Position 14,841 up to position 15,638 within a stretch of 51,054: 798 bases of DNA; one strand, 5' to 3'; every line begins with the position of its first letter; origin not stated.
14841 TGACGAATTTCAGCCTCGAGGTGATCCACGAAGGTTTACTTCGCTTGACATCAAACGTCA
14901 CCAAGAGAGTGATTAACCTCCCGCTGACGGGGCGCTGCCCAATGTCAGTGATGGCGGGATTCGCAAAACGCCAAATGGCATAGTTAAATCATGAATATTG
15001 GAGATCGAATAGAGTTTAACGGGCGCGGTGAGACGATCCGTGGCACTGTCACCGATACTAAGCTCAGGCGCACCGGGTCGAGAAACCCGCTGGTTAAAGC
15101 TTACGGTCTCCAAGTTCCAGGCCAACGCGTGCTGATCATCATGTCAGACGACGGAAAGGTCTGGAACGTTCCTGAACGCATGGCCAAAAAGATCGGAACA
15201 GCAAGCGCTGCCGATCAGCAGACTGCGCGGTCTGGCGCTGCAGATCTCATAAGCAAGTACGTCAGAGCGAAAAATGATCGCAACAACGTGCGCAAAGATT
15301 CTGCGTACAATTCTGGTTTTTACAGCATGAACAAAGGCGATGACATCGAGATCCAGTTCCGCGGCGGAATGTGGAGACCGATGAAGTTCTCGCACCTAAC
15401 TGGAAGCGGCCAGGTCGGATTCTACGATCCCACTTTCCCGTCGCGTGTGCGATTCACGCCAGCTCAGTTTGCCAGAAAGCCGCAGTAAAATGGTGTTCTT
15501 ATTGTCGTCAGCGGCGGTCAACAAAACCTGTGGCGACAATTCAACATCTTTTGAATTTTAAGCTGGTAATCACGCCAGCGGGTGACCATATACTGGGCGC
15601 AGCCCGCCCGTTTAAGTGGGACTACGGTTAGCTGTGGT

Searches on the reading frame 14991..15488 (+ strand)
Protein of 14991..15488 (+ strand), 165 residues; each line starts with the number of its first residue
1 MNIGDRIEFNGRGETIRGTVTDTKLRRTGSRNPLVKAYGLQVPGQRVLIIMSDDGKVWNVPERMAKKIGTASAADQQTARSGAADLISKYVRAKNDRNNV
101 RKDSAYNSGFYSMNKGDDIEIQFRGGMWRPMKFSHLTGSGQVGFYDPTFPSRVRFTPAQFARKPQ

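Call 10: search_protein_families(library=phrogs, proteins=[window:14991-15488:+])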
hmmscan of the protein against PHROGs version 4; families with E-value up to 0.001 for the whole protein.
window:14991-15488:+ (165 aa): 1 family
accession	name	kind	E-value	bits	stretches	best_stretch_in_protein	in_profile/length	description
phrog_16224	-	unknown function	0.00068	20.6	0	112-154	25-69/125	-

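Call 95: search_protein_families(library=pfam, proteins=[window:14991-15488:+], max_evalue=0.01)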
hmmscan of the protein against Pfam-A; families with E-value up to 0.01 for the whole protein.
window:14991-15488:+ (165 aa): 1 family
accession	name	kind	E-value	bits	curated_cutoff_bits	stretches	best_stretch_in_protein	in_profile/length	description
PF00924.24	MS_channel_2nd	-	0.0045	17.5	20.2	0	1-33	18-46/68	Mechanosensitive ion channel, beta-domain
